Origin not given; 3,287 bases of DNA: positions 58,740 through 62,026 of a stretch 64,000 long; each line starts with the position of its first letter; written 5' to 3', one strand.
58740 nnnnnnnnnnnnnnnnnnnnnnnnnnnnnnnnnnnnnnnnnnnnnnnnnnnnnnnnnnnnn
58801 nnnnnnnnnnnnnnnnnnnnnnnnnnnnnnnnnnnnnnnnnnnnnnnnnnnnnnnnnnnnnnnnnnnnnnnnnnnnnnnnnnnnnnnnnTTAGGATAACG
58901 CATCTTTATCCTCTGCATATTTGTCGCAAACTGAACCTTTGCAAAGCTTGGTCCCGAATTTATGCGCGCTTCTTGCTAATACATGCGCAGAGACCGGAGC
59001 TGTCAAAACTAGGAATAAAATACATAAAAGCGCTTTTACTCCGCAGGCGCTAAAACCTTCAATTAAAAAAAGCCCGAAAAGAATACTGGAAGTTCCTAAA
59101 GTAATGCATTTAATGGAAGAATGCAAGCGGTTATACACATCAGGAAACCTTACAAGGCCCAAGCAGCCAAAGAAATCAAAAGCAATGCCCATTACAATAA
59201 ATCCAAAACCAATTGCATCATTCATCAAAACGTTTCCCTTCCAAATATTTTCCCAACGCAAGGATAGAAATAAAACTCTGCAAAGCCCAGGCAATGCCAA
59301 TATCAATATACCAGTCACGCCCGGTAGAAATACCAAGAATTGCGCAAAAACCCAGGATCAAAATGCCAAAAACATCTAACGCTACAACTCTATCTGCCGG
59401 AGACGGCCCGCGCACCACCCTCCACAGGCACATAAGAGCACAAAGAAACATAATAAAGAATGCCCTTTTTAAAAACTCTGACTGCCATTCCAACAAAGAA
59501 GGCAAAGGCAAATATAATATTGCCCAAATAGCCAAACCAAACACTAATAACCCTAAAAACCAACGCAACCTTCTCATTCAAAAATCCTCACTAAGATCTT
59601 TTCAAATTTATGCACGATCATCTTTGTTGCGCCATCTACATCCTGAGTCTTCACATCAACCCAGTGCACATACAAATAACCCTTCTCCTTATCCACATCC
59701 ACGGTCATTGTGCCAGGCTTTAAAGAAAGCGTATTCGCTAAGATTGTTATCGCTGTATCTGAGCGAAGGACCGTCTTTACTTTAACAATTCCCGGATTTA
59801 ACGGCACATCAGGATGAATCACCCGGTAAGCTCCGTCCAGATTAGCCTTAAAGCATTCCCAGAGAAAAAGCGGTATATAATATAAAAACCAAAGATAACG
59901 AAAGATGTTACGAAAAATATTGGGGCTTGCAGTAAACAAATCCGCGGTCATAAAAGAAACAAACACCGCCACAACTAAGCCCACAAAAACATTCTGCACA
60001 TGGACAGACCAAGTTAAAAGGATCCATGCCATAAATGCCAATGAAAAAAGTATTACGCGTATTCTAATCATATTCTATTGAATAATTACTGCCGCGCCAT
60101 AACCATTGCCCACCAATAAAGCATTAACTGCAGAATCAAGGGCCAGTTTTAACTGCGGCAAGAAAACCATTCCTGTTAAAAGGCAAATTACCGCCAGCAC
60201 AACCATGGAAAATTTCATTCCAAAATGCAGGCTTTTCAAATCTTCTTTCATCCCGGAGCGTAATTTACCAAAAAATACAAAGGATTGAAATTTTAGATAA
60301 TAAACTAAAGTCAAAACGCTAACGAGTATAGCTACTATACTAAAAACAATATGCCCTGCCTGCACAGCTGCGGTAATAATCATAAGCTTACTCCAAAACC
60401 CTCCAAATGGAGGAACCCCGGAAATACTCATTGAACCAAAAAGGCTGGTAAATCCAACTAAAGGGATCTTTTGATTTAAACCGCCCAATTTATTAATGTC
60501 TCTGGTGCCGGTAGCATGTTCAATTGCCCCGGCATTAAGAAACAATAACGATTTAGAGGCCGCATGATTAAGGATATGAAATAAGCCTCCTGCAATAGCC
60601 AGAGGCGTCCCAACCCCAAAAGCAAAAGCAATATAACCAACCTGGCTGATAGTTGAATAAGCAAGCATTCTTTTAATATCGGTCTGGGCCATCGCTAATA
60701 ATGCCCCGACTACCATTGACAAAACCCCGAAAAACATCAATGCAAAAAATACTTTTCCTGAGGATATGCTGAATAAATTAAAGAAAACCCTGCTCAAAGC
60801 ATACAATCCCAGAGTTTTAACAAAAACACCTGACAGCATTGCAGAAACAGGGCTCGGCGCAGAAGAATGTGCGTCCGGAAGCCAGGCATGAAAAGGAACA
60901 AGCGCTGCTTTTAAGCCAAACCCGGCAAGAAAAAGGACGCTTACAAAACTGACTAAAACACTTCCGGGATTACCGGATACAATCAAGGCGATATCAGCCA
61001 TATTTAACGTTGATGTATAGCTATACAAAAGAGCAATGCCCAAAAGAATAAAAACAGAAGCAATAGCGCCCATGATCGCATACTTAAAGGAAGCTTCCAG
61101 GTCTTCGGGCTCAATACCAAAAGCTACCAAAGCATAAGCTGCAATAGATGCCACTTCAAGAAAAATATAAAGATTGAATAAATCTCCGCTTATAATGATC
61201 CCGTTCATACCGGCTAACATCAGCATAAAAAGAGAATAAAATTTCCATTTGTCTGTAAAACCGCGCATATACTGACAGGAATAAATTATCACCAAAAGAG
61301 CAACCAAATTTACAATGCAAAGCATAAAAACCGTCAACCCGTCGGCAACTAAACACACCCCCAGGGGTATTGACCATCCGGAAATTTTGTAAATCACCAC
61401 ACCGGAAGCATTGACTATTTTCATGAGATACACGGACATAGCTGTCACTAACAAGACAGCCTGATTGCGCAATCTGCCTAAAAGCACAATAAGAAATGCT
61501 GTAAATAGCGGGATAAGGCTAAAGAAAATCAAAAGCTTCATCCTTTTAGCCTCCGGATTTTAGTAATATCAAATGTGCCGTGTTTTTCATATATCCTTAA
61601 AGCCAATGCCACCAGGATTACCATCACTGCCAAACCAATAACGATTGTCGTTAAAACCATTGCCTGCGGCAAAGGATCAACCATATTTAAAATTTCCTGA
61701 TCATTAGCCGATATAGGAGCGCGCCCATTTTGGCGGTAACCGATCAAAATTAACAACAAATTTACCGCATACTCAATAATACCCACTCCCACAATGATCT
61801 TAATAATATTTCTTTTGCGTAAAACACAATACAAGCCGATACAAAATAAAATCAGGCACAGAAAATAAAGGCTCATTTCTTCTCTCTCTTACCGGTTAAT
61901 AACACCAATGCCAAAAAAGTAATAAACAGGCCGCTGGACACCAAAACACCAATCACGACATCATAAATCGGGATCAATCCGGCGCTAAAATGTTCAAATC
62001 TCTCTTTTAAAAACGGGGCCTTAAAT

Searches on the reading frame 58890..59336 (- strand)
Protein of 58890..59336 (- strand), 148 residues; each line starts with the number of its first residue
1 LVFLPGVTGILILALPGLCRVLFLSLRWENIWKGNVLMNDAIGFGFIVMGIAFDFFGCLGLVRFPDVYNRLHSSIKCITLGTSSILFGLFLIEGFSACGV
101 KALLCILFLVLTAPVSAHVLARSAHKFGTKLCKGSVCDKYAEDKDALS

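Call 5: search_protein_families(library=pfam, proteins=[window:58890-59336:-], max_evalue=0.01)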
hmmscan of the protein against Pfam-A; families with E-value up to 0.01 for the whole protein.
window:58890-59336:- (148 aa): 1 family
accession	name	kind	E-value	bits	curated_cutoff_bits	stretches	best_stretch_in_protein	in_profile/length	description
PF03334.19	PhaG_MnhG_YufB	-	4.1e-24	85.1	23.4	1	46-125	1-80/80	Na+/H+ antiporter subunit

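Call 8: search_protein_families(library=ncbifam, proteins=[window:58890-59336:-], max_evalue=0.001)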
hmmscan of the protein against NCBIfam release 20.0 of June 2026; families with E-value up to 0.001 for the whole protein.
window:58890-59336:- (148 aa): 13 families
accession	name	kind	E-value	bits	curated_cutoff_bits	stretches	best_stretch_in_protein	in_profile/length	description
NF009314.0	PRK12674.1-2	subfamily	2.8e-32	110.8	102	1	38-145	3-110/116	Na+/H+ antiporter subunit G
TIGR01300.1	CPA3_mnhG_phaG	equivalog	2.1e-27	95.3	63.1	1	46-140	2-97/97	monovalent cation/H(+) antiporter subunit G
NF009312.0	PRK12672.1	subfamily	4.8e-21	75.2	122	1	41-144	5-117/122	putative monovalent cation/H+ antiporter subunit G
NF009320.0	PRK12675.1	equivalog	6.8e-21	74.8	128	1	46-143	6-102/104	putative monovalent cation/H+ antiporter subunit G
NF009316.0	PRK12674.1-5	equivalog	1.4e-19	70.1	122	1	45-128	11-96/121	Na+/H+ antiporter subunit G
NF009237.0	PRK12587.1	equivalog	6.3e-16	58.5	158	1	42-144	9-113/118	Na+/H+ antiporter subunit G1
NF009313.0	PRK12674.1-1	equivalog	1.4e-15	57.4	151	1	46-126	12-94/140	Na+/H+ antiporter subunit G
NF009236.0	PRK12586.1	equivalog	2.3e-15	56.7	156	1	46-139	15-110/145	Na+/H+ antiporter subunit G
NF009311.0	PRK12670.1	equivalog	9.8e-14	51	116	1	40-126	3-89/99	putative monovalent cation/H+ antiporter subunit G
NF009235.0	PRK12585.1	equivalog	6e-12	45.2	273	1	46-131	12-99/197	putative monovalent cation/H+ antiporter subunit G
NF009317.0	PRK12674.2-1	equivalog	1.8e-08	34.6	107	1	42-124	6-88/105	Na+/H+ antiporter subunit G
NF009238.0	PRK12592.1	equivalog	2.8e-07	30.6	170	1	37-140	5-116/126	putative monovalent cation/H+ antiporter subunit G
NF009315.0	PRK12674.1-4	equivalog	4.9e-07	30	130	1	45-140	17-113/121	Na+/H+ antiporter subunit G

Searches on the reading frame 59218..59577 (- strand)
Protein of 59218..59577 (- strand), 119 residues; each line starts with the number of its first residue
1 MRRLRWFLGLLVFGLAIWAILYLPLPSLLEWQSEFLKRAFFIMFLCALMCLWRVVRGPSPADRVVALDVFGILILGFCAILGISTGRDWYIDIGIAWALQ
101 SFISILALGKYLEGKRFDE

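Call 5: search_protein_families(library=pfam, proteins=[window:59218-59577:-], max_evalue=0.01)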
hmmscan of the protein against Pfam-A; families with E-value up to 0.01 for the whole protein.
window:59218-59577:- (119 aa): 1 family
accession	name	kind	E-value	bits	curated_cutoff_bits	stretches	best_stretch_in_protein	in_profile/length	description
PF04066.18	MrpF_PhaF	-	1.2e-15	58.1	23.3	1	61-113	1-53/53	Multiple resistance and pH regulation protein F (MrpF / PhaF)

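Call 8: search_protein_families(library=ncbifam, proteins=[window:59218-59577:-], max_evalue=0.001)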
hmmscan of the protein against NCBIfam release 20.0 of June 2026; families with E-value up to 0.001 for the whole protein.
window:59218-59577:- (119 aa): 13 families
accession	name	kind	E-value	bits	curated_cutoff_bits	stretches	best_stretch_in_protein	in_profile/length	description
NF009242.0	PRK12599.1-1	equivalog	1.6e-19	70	89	1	39-115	8-84/86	putative monovalent cation/H+ antiporter subunit F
NF009243.0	PRK12599.1-2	equivalog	1.2e-17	64.4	95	1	43-115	15-87/91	putative monovalent cation/H+ antiporter subunit F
NF009248.0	PRK12600.1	equivalog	2.7e-16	59.5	97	1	36-113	6-83/94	Na(+)/H(+) antiporter subunit F1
NF009245.0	PRK12599.1-4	equivalog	2.8e-16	59.9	114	1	39-115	14-90/121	cation:proton antiporter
NF009246.0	PRK12599.1-5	equivalog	5.1e-15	55.9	92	1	41-116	7-83/83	putative monovalent cation/H+ antiporter subunit F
NF004812.0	PRK06161.1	equivalog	2.4e-13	50.4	93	1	38-112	11-85/92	K+/H+ antiporter subunit F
NF009250.0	PRK12604.1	equivalog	2.6e-13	50.3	100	1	42-114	10-82/84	putative monovalent cation/H+ antiporter subunit F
NF009244.0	PRK12599.1-3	equivalog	1e-12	48.3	90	1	34-111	7-84/92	putative monovalent cation/H+ antiporter subunit F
NF006243.0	PRK08381.1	equivalog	2e-12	47.3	79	1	32-115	3-86/89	putative monovalent cation/H+ antiporter subunit F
NF009300.0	PRK12657.1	equivalog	1.1e-11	44.8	103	1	36-116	10-90/100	putative monovalent cation/H+ antiporter subunit F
NF009247.0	PRK12599.1-6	equivalog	1.4e-09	38.3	100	1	38-113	9-84/89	putative monovalent cation/H+ antiporter subunit F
NF009249.0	PRK12603.1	equivalog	1.8e-07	31.4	81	1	36-117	3-85/90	putative monovalent cation/H+ antiporter subunit F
NF005930.0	PRK07948.1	equivalog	0.00011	22.8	82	1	41-106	10-75/86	monovalent cation/H+ antiporter complex subunit F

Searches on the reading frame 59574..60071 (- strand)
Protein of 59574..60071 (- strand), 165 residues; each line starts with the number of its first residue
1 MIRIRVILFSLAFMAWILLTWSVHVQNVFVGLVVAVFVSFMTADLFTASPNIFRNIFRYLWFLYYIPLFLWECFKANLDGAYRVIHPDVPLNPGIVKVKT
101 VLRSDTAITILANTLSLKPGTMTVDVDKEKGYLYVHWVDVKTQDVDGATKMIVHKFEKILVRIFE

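Call 5: search_protein_families(library=pfam, proteins=[window:59574-60071:-], max_evalue=0.01)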
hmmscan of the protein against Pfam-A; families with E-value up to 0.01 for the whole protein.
window:59574-60071:- (165 aa): 2 families
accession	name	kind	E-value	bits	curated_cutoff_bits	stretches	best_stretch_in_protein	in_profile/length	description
PF01899.21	MNHE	-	5.9e-42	143.3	27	1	11-163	3-145/145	Na+/H+ ion antiporter subunit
PF16990.11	CBM_35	-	0.0048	17.6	28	1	92-141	70-119/121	Carbohydrate binding module (family 35)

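Call 8: search_protein_families(library=ncbifam, proteins=[window:59574-60071:-], max_evalue=0.001)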
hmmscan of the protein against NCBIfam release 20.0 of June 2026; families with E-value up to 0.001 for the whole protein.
window:59574-60071:- (165 aa): 16 families
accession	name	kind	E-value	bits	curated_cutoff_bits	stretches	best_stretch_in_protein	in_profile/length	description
TIGR00942.1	2a6301s05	subfamily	3.3e-34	117.9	212.25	1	16-165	1-144/144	multicomponent Na+:H+ antiporter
NF006245.0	PRK08383.1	subfamily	5.8e-31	107.6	192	1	11-163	9-166/168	putative monovalent cation/H+ antiporter subunit E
NF006244.0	PRK08382.1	equivalog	8.6e-28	97.7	226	1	8-164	38-200/201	putative monovalent cation/H+ antiporter subunit E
NF009295.0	PRK12652.1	equivalog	2e-26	93.1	290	1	6-137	172-302/368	monovalent cation/H+ antiporter subunit E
NF006519.0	PRK08965.1-3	equivalog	8.1e-25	87.5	190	1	12-165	10-157/158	Na+/H+ antiporter subunit E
NF006518.0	PRK08965.1-2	equivalog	2.1e-24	86.2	159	1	11-165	18-166/166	Na+/H+ antiporter subunit E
NF006521.0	PRK08965.1-5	equivalog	1.7e-22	79.8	141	1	3-165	13-171/180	Na+/H+ antiporter subunit E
NF009292.0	PRK12651.1-3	equivalog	3.8e-21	75.8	213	1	6-163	5-156/158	Na+/H+ antiporter subunit E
NF006517.0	PRK08965.1-1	equivalog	8.2e-18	65.1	180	1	6-162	5-158/161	Na+/H+ antiporter subunit E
NF009291.0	PRK12651.1-1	equivalog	1.5e-17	64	228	1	4-162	3-155/159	Na+/H+ antiporter subunit E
NF006520.0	PRK08965.1-4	equivalog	8.5e-17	61.5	175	1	7-165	8-162/162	Na+/H+ antiporter subunit E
NF009240.0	PRK12596.1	equivalog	4.1e-12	46.2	277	1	7-164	9-159/171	putative monovalent cation/H+ antiporter subunit E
NF004922.0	PRK06279.1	equivalog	7.7e-12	45.4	99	1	60-141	4-83/100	putative monovalent cation/H+ antiporter subunit E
NF009293.0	PRK12651.1-4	equivalog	9.8e-10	38.7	195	1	6-162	7-171/173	Na+/H+ antiporter subunit E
NF009294.0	PRK12651.1-5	equivalog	4.3e-08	33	303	1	8-165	9-162/162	Na+/H+ antiporter subunit E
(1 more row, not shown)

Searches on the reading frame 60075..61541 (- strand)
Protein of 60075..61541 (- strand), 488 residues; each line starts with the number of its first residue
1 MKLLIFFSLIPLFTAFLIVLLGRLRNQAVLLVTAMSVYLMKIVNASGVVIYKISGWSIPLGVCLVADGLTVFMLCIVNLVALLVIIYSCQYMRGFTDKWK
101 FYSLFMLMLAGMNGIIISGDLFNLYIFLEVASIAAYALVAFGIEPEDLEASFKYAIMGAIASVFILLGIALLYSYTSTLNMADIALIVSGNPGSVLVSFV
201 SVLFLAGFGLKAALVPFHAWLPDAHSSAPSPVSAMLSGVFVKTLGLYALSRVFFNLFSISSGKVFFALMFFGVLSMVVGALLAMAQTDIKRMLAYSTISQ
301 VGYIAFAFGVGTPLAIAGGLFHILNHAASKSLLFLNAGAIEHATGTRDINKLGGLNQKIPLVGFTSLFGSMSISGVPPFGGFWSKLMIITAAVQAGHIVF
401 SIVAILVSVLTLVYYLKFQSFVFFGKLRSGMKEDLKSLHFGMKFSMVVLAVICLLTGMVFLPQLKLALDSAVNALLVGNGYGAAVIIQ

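Call 5: search_protein_families(library=pfam, proteins=[window:60075-61541:-], max_evalue=0.01)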
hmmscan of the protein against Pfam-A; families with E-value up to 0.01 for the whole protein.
window:60075-61541:- (488 aa): 3 families
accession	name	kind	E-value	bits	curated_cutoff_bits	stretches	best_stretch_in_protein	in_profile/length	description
PF00361.26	Proton_antipo_M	-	1.2e-72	245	21.5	1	118-411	1-294/294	NADH:quinone oxidoreductase/Mrp antiporter, TM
PF00662.26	Proton_antipo_N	-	1e-08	35.4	24.5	1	60-102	9-51/51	NADH-Ubiquinone oxidoreductase (complex I), chain 5 N-terminus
PF10125.14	NADHdeh_related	-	6.8e-08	32.6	27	1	111-223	78-187/218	NADH dehydrogenase I, subunit N related protein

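Call 7: find_encoding_contigs(protein=window:60075-61541:-, flank=10000, max_places=6)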
Protein window:60075-61541:- (488 aa): no gene with exactly this product is on record in the collection.

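Call 8: search_protein_families(library=ncbifam, proteins=[window:60075-61541:-], max_evalue=0.001)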
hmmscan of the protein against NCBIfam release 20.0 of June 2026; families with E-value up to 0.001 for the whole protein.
window:60075-61541:- (488 aa): 76 families (the best 25 are shown)
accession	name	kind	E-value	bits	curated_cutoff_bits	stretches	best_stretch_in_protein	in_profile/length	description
NF006240.0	PRK08376.1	subfamily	6.3e-107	358.6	662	1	2-485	5-517/521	putative monovalent cation/H+ antiporter subunit D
NF006241.0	PRK08377.1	equivalog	2.8e-97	326.8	645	1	9-459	10-462/494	NADH dehydrogenase subunit N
NF009306.0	PRK12663.1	equivalog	8.4e-96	321.7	542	1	8-486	10-492/498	Na+/H+ antiporter subunit D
NF005818.0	PRK07691.1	equivalog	1.4e-91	308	586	1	3-485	5-493/496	Na+/H+ antiporter subunit D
NF006419.0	PRK08668.1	equivalog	9.7e-84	282.2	617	1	3-459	3-466/613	NADH dehydrogenase subunit M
NF009305.0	PRK12662.1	equivalog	5.2e-82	276.2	700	1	2-463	4-479/492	putative monovalent cation/H+ antiporter subunit D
NF005086.0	PRK06521.1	equivalog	2.2e-81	274.3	667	1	40-473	52-504/669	hydrogenase 4 subunit B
NF009308.0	PRK12665.1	equivalog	5.8e-79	266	585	1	9-435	14-450/531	Na+/H+ antiporter subunit D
NF005097.0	PRK06525.1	equivalog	3.3e-76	256.9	430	1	3-461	4-476/480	hydrogenase 4 subunit D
NF004920.0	PRK06277.1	equivalog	4.3e-76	256.6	578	1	2-459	2-460/478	energy conserving hydrogenase EhbF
TIGR00944.1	2a6301s04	subfamily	4e-75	253.8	692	1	3-455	2-457/463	multicomponent K+/H+ antiporter, MrpD/PhaD subunit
TIGR01770.1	NDH_I_N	subfamily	1.3e-74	251.9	332.6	1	13-464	16-470/472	NADH-quinone oxidoreductase subunit NuoN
NF005141.0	PRK06590.1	equivalog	8.2e-73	246.3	556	1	4-466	5-474/615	NADH-quinone oxidoreductase subunit L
NF009288.0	PRK12648.1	equivalog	1e-72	245.6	1104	1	4-478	3-489/954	monovalent cation/H+ antiporter subunit A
TIGR01974.1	NDH_I_L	subfamily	2e-71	241.7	407.5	1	53-466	67-485/630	NADH-quinone oxidoreductase subunit L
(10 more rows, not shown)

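Call 56: search_solved_structures(query=window:60075-61541:-, max_evalue=1e-30)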
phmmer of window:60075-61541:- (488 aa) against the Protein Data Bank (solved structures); distinct sequences matched with E-value up to 1e-30: 41.
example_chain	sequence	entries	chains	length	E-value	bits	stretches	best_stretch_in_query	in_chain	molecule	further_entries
6cfw_H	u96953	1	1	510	3.4e-81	277.3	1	4-458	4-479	Monovalent cation/H+ antiporter subunit D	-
7qru_D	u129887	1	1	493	6.4e-74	253.3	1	8-467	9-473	Na+/H+ antiporter subunit D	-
6u8y_H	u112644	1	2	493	3.4e-69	237.7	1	10-457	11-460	NADH dehydrogenase subunit N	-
6z16_D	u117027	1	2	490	1.5e-62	215.8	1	3-481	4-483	Multisubunit Na+/H+ antiporter, D subunit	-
7d3u_D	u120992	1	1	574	1.6e-55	192.6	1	4-426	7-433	Monovalent Na+/H+ antiporter subunit D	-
4he8_L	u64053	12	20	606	7.2e-53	183.9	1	7-429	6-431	NADH-quinone oxidoreductase subunit 12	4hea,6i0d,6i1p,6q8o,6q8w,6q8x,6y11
6hum_F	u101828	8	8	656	1.2e-51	179.8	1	58-431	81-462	NADH dehydrogenase subunit 5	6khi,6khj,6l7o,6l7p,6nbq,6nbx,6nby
6z16_A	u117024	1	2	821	4.8e-49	171.3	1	47-477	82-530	Multisubunit Na+/H+ antiporter, A subunit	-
7qru_A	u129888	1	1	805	7e-49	170.7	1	33-463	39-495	Na+/H+ antiporter subunit A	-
9grx_F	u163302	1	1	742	8.9e-48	167.1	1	29-429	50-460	NAD(P)H-quinone oxidoreductase subunit 5, chloroplastic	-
3rko_L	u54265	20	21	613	1.7e-46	162.9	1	58-469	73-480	NADH-QUINONE OXIDOREDUCTASE SUBUNIT L | Proton-translocating NADH-quinone oxidoreductase, chain L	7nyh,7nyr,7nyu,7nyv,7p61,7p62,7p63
7z7r_L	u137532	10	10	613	1.7e-46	162.9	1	58-469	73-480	NADH dehydrogenase subunit L | NADH-quinone oxidoreductase subunit L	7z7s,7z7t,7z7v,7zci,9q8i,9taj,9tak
7eu3_F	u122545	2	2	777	4.1e-46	161.6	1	36-429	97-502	NAD(P)H-quinone oxidoreductase subunit F | NADH-plastoquinone oxidoreductase subunit 5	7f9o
6u8y_X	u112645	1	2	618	9.8e-45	157.1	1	25-458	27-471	NADH dehydrogenase subunit M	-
7wff_F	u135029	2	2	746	7.1e-44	154.2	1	65-428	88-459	NAD(P)H-quinone oxidoreductase subunit 5, chloroplastic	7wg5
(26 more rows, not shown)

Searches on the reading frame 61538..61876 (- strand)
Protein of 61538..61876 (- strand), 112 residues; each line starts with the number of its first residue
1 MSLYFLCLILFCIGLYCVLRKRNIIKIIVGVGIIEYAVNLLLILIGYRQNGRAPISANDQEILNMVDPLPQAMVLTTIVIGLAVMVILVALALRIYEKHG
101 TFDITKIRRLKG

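Call 5: search_protein_families(library=pfam, proteins=[window:61538-61876:-], max_evalue=0.01)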
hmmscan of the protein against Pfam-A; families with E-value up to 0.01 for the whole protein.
window:61538-61876:- (112 aa): 1 family
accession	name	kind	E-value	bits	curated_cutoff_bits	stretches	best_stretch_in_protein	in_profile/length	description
PF00420.29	Oxidored_q2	-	4.8e-27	94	26.1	1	3-112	2-95/95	NADH-ubiquinone/plastoquinone oxidoreductase chain 4L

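Call 8: search_protein_families(library=ncbifam, proteins=[window:61538-61876:-], max_evalue=0.001)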
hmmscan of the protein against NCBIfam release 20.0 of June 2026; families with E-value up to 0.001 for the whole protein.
window:61538-61876:- (112 aa): 22 families
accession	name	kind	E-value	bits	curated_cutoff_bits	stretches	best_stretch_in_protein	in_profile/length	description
NF006250.0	PRK08388.1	equivalog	6.3e-25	87.9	137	1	4-112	6-119/119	putative monovalent cation/H+ antiporter subunit C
NF009304.0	PRK12661.1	equivalog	6.2e-24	84.6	152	2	53-112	82-140/140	putative monovalent cation/H+ antiporter subunit C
NF006372.0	PRK08600.1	equivalog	9.3e-24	83.7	127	1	4-108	6-107/113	Na(+)/H(+) antiporter subunit C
NF005621.0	PRK07375.1-6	equivalog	2e-22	79.3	126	1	3-110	10-116/120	putative monovalent cation/H+ antiporter subunit C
NF006573.0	PRK09094.1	equivalog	6e-21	74.6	105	1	9-101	11-104/114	Na+/H+ antiporter subunit C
TIGR00941.1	2a6301s03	subfamily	6.6e-21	74.9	161.2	1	5-103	7-102/104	multicomponent Na+:H+ antiporter, MnhC subunit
NF005929.0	PRK07946.1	equivalog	2.8e-20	72.9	157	1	8-101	12-103/204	Na(+)/H(+) antiporter subunit C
NF009303.0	PRK12660.1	subfamily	5.8e-19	68.1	132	1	5-108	7-108/114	putative monovalent cation/H+ antiporter subunit C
NF009302.0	PRK12659.1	equivalog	1.7e-18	66.6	154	1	6-108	8-111/117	Na+/H+ antiporter subunit C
NF009301.0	PRK12658.1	equivalog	2.7e-18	65.9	156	1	6-109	8-112/125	Na+/H+ antiporter subunit C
NF005618.0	PRK07375.1-3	equivalog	3.2e-18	66.1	107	1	5-107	10-115/119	putative monovalent cation/H+ antiporter subunit C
NF005624.0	PRK07375.2-3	equivalog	7.6e-18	64.6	95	1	4-101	8-103/105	cation:proton antiporter subunit C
NF005619.0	PRK07375.1-4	equivalog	9.9e-18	64.5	145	1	3-106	5-106/111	Na+/H+ antiporter subunit C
NF005620.0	PRK07375.1-5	equivalog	1.4e-17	63.7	91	1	6-109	7-109/113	putative monovalent cation/H+ antiporter subunit C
NF005625.0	PRK07375.2-4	equivalog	1.8e-14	53.7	165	1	6-92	6-90/141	putative monovalent cation/H+ antiporter subunit C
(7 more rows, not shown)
